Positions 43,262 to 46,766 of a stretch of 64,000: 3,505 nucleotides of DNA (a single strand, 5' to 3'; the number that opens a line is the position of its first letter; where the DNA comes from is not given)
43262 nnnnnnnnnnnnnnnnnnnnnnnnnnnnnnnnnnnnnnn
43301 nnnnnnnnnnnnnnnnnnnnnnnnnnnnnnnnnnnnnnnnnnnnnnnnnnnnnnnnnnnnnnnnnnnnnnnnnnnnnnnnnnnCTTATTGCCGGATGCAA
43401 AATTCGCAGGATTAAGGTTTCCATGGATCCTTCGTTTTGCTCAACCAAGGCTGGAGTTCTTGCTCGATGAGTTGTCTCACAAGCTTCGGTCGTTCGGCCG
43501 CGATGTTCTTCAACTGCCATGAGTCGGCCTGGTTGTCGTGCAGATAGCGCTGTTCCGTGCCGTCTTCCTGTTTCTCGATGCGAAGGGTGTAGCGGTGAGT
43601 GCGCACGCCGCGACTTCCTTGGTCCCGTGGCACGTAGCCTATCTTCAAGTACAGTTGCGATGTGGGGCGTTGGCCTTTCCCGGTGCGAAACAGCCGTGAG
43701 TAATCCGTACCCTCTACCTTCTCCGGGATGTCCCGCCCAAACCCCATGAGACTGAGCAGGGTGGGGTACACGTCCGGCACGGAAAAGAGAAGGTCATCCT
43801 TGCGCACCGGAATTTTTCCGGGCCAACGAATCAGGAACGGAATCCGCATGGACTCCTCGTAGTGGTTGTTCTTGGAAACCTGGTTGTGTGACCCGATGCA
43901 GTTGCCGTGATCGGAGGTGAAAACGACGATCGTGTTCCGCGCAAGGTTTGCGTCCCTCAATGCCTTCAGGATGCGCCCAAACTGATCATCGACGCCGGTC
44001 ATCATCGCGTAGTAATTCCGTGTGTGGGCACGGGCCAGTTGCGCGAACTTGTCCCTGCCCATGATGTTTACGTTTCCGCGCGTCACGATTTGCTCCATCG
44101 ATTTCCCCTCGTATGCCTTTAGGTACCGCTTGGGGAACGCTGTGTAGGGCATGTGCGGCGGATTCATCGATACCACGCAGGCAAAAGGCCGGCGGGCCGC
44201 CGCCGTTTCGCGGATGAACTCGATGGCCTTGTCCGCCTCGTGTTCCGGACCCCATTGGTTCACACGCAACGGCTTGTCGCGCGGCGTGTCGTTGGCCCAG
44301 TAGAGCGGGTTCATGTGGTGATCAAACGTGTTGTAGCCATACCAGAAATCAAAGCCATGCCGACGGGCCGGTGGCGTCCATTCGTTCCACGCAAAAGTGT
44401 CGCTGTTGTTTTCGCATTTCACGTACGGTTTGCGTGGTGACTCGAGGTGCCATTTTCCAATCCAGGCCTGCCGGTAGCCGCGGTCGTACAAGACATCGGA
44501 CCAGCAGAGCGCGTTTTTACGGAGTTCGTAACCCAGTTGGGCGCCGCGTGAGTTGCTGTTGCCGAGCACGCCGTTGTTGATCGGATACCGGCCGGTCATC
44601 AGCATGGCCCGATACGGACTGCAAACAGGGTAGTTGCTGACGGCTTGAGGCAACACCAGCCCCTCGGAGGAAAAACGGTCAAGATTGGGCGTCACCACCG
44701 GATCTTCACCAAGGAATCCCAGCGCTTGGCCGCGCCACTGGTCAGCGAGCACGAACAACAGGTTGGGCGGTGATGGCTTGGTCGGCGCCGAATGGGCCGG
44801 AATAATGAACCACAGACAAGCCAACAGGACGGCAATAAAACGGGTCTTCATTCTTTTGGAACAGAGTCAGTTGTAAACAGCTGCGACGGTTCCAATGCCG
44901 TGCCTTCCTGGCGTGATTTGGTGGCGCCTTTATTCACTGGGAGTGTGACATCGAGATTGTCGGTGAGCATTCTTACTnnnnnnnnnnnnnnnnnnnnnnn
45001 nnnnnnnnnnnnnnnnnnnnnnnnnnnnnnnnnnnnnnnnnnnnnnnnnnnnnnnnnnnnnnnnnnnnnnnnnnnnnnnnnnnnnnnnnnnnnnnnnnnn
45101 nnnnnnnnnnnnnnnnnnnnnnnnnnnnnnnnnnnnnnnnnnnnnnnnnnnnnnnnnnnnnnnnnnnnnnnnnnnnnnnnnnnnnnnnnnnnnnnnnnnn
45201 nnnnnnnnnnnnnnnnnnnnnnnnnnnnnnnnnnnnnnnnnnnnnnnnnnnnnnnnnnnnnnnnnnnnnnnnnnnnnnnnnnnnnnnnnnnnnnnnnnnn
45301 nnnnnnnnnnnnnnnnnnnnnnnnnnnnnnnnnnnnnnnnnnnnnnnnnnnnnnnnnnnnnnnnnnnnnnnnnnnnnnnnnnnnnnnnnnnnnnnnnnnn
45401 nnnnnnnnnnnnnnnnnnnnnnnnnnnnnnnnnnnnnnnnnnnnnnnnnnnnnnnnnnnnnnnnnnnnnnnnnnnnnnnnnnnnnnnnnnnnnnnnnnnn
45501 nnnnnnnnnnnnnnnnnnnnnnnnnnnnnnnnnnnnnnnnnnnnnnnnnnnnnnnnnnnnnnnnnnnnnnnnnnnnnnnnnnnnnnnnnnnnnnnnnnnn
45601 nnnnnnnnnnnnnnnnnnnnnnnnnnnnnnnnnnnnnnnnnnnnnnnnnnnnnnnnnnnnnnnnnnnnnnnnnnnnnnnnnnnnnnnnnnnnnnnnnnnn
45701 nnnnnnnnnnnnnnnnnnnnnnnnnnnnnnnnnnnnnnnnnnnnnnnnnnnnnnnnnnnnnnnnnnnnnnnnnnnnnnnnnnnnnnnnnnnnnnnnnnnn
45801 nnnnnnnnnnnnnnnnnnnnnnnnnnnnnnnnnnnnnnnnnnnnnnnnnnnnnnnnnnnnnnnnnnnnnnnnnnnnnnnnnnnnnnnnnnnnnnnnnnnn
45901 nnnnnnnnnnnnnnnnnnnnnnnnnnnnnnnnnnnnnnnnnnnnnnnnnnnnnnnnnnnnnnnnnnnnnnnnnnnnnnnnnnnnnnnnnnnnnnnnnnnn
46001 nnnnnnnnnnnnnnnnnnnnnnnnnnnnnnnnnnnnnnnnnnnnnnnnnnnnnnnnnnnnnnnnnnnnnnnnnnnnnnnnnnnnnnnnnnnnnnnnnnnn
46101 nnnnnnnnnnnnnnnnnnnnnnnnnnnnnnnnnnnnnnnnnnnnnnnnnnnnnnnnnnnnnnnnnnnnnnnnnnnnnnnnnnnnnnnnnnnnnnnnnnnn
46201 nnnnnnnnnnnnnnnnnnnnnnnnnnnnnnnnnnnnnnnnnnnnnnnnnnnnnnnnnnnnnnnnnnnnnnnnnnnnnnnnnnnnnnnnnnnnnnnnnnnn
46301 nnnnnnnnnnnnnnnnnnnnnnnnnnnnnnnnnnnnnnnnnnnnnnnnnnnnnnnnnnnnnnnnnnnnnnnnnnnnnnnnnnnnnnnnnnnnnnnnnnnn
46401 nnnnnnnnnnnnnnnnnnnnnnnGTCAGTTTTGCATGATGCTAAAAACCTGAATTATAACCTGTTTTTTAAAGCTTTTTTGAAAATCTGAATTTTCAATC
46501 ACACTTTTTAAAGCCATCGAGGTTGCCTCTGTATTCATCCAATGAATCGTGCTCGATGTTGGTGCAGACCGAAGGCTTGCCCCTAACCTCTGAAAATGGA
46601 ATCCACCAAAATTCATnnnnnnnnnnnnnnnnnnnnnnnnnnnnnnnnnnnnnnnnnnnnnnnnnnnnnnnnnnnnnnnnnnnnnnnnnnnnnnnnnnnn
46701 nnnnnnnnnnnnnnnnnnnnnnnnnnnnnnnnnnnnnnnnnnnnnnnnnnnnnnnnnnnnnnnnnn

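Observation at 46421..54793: Imperfect 17-bp direct repeats mimic a gene 3' end and bracket an 8.3-kb insertion that seems to have split a PSD1/DUF1501 operon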

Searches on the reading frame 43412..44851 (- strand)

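Call 9: search_protein_families(library=pfam, proteins=[window:43412-44851:-], max_evalue=0.01)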
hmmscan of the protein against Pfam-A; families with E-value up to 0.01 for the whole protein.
window:43412-44851:- (479 aa): 4 families
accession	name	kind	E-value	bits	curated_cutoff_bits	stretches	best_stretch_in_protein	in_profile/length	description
PF00884.28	Sulfatase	-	2.7e-52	178.4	25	1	29-370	1-300/301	Sulfatase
PF16347.10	SGSH_C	-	1.8e-11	44.8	29.3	1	320-455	1-136/154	N-sulphoglucosamine sulphohydrolase, C-terminal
PF01663.27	Phosphodiest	-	8.6e-09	35.9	23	1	32-316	2-220/342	Type I phosphodiesterase / nucleotide pyrophosphatase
PF02995.22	DUF229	-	1.3e-07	31.2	25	1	275-339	301-364/496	Protein of unknown function (DUF229)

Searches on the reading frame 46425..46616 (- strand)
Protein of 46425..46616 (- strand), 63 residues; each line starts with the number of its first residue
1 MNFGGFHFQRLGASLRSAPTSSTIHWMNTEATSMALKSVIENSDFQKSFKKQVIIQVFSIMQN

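Call 33: search_protein_families(library=pfam, proteins=[window:46425-46616:-], max_evalue=0.01)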
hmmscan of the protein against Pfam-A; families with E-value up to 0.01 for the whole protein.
window:46425-46616:- (63 aa): 0 families

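Call 68: search_protein_families(library=phrogs, proteins=[window:46425-46616:-], max_evalue=0.001)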
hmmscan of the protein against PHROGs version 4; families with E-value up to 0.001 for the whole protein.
window:46425-46616:- (63 aa): 0 families
